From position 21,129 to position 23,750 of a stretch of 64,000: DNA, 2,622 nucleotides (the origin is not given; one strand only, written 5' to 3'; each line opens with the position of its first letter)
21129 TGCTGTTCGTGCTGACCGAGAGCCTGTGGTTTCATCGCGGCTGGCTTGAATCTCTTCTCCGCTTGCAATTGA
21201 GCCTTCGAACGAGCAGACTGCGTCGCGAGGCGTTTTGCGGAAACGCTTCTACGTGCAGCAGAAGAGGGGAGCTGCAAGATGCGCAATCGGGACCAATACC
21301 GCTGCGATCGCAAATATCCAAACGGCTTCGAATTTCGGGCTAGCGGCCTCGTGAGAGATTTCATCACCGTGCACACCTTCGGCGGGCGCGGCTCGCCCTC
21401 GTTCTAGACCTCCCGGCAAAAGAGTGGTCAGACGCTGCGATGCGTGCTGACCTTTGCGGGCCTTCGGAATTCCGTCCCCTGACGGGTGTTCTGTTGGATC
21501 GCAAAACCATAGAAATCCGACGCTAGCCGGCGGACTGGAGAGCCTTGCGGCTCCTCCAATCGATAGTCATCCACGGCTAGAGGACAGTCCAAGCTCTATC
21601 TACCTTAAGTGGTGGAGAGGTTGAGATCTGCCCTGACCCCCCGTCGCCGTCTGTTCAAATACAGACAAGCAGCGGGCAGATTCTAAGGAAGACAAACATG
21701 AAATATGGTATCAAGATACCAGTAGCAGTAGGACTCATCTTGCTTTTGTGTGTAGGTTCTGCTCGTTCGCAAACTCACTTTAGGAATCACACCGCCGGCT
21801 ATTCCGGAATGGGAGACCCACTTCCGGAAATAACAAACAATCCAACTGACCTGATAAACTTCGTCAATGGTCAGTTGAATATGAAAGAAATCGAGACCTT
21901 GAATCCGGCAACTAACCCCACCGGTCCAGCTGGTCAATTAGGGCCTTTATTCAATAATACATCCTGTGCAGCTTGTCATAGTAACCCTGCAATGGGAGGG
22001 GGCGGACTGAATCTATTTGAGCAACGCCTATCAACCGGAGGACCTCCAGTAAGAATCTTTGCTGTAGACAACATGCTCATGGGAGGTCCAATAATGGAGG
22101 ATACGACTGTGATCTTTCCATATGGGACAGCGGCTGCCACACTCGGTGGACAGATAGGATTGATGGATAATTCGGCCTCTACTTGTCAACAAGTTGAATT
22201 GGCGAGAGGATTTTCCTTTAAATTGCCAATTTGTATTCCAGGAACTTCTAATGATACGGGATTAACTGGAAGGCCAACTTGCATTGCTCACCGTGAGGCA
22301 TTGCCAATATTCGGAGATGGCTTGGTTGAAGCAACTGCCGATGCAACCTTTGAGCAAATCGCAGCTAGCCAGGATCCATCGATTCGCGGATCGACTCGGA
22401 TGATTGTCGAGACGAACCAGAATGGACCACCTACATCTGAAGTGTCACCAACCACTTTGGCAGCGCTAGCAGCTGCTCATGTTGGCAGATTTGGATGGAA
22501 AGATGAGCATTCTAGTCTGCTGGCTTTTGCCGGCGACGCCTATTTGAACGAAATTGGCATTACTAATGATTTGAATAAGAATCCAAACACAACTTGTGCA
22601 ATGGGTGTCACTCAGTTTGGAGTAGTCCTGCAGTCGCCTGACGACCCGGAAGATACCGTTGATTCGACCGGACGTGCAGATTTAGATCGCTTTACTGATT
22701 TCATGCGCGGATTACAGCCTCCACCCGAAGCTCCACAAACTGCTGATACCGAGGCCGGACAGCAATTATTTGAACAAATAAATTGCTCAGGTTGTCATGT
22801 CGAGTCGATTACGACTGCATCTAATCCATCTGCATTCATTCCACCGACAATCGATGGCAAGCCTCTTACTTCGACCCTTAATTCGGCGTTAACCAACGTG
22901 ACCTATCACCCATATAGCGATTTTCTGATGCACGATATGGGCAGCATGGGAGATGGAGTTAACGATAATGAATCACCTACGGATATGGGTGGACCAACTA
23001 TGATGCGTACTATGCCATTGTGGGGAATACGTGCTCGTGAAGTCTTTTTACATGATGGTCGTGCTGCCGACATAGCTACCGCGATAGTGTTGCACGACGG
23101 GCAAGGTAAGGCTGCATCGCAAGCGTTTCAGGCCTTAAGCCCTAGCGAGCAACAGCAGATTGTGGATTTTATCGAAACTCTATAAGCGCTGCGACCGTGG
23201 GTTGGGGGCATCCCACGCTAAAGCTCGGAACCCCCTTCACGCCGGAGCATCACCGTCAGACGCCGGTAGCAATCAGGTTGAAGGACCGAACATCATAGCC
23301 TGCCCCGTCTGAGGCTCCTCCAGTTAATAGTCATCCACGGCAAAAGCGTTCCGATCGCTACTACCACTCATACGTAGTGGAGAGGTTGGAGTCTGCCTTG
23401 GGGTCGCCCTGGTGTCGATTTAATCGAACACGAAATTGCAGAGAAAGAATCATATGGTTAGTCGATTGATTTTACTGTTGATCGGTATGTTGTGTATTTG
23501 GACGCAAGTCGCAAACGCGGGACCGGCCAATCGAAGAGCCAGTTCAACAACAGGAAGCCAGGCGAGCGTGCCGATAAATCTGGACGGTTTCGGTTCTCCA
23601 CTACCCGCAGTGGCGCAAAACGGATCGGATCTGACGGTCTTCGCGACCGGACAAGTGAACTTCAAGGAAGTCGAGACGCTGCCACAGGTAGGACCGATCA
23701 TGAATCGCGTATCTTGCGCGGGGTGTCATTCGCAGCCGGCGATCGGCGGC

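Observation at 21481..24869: Tandem DUF1111 di-heme peroxidase paralogs with divergent codon usage but a conserved structured 5' leader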

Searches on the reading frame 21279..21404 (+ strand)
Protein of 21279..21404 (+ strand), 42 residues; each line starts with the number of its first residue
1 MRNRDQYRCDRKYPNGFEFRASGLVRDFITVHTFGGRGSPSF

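Call 73: find_homologous_proteins(query=window:21279-21404:+, max_evalue=1)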
Query seq(42 aa) (42 aa): 6 proteins with E <= 1 among 6 candidates.
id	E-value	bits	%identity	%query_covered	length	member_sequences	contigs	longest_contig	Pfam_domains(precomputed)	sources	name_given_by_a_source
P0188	2.6e-20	87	95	100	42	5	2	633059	-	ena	-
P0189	3.5e-16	75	81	100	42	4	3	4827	-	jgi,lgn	jgi:hypothetical protein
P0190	7.9e-13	64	74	100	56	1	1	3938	-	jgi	jgi:hypothetical protein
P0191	9.5e-7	46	64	100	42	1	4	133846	-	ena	-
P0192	1.7e-6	45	58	95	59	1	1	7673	-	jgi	jgi:hypothetical protein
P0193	2.0e-1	29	89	43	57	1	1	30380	-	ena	-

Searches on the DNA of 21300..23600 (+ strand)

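Call 5: search_rna_families(source=window, start=21300, end=23600, threshold=evalue, max_evalue=10, show_alignments=3)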
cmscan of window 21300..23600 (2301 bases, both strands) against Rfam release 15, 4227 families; matches with E-value up to 10: 2.
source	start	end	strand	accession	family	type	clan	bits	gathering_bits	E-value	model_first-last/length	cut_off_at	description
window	23310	23393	+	RF02953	DUF1874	Cis-reg;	-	20.1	42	1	1-93/93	no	DUF1874 RNA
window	23032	23108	+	RF00211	SNORD35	Gene; snRNA; snoRNA; CD-box;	CL00056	18.7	36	0.75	1-88/88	no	Small nucleolar RNA SNORD35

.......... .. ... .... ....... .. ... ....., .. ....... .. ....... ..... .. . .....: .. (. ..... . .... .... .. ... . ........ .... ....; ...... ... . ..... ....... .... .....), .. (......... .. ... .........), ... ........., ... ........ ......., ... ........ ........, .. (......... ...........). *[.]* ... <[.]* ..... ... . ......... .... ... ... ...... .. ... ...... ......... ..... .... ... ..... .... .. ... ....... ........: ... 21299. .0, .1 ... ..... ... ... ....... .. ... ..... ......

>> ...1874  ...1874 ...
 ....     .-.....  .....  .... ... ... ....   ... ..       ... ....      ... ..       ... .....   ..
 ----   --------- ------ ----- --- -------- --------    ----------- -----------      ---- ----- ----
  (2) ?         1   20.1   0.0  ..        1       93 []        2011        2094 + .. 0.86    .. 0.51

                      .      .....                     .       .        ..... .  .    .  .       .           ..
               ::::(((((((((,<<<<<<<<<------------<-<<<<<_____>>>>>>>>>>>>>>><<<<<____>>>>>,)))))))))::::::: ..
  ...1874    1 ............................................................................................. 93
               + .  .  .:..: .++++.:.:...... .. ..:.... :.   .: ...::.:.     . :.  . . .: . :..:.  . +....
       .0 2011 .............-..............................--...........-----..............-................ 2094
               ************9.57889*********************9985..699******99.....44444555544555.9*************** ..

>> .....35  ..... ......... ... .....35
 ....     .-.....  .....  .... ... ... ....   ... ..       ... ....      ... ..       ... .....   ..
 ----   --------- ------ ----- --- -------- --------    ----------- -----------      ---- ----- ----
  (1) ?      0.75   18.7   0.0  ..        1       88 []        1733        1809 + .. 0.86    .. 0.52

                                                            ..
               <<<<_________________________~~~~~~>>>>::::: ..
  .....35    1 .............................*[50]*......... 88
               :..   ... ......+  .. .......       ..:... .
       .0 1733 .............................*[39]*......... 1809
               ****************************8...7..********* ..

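Call 65: build_rna_model(alignment_id=A3, structure=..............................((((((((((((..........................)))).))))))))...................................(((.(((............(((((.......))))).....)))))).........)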
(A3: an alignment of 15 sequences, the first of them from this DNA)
Model R1 built from alignment A3 (15 sequences, 172 columns); structure: as given.
model positions 115; base pairs 23; branch points 1; effective number of sequences 3.1; information 0.59 bits per position. Calibrated on 0.2 Mb of random sequence (short: E-values are rough).
structure used (alignment columns):
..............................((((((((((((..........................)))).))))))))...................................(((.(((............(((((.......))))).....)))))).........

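Call 66: search_with_rna_model(model_id=R1, sources=[window, L001, L007, L008, L009, L012, L013, L020, L022, L023, L024, L025, L026, L027, L028, L029, L030, L031, L032, L033, L034, L035, L036, L037, L038, L039, L040, L041, L042, L043, L044, L045, L047, L048, L049, L050, L051, L052, L053, L054, L055, L056, L057, L058, L059, L060, L061], max_evalue=1, make_alignment=true)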
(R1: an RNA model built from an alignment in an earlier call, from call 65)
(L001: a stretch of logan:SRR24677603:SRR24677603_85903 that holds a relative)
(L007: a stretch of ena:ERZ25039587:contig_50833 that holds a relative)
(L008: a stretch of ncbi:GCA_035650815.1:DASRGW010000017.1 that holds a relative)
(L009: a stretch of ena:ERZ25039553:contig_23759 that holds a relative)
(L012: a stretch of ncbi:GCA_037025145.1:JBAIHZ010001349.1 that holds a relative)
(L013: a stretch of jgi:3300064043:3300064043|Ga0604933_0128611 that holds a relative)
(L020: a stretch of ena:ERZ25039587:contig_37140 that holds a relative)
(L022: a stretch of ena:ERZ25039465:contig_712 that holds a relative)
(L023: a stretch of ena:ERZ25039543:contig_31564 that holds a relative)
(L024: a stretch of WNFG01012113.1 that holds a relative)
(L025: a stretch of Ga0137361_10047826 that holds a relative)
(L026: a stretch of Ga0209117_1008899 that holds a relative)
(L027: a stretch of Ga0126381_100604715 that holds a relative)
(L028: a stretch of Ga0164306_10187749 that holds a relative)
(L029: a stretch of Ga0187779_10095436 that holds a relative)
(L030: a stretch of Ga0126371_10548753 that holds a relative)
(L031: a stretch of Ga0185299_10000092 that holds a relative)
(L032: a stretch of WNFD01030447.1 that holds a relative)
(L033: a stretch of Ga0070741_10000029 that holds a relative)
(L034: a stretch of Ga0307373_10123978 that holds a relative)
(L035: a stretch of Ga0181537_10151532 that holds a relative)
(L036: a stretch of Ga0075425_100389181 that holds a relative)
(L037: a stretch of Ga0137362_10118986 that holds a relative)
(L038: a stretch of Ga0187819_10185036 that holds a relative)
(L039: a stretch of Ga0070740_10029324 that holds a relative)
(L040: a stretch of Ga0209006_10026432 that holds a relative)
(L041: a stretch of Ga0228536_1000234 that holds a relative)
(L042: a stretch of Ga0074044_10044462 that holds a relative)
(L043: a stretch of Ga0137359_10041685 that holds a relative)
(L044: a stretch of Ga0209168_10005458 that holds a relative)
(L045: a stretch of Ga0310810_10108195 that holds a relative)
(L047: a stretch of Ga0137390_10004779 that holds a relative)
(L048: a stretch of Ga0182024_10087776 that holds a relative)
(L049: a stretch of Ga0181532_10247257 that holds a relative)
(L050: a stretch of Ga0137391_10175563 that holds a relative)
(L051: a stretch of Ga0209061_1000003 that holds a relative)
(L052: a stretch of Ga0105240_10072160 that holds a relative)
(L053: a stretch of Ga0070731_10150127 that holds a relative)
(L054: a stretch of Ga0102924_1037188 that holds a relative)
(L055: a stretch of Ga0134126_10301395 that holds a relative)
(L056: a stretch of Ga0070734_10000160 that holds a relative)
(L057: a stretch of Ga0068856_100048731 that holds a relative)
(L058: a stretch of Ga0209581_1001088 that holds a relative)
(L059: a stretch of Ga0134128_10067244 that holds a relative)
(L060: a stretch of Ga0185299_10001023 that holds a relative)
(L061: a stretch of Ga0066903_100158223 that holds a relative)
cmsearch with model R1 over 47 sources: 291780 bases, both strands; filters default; matches with E-value up to 1: 22.
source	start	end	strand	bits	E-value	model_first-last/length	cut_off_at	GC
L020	4716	4831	+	119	2e-27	1-115/115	no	0.55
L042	923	1038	-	119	2e-27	1-115/115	no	0.55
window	21518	21633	+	103.9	1.3e-23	1-115/115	no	0.58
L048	268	379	-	102.4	3e-23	1-115/115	no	0.61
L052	905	1017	+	99.6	1.5e-22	1-115/115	no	0.62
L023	4720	4834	+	96.4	9.4e-22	1-115/115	no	0.58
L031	1799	1922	+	96.3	9.9e-22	1-115/115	no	0.6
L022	4819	4942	+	96.3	9.9e-22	1-115/115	no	0.6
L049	310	432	-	92.6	8.3e-21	1-115/115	no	0.55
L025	1311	1434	-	90.6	2.7e-20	1-115/115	no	0.6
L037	931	1054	-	90.6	2.7e-20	1-115/115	no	0.6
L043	1949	2072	+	90.6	2.7e-20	1-115/115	no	0.6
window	23261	23398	+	90.2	3.3e-20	1-115/115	no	0.54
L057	1775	1892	+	89.7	4.5e-20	1-115/115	no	0.57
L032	354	477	-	88.7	7.9e-20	1-115/115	no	0.6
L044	4610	4728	-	87.3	1.8e-19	1-115/115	no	0.55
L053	1009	1127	+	87.3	1.8e-19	1-115/115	no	0.55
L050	314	431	-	77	6.9e-17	1-115/115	no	0.53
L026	2145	2260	+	71.1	2.1e-15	1-115/115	no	0.47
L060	538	648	-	62.4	3.2e-13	1-115/115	no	0.6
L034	265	370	+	28.3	0.00011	1-115/115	no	0.64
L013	886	966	+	24.6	0.00096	1-115/115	no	0.63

Alignment A6: 22 matches aligned to the model, 188 columns, each read 5' to 3' on its own strand. Consensus structure (alignment columns), stored with it:
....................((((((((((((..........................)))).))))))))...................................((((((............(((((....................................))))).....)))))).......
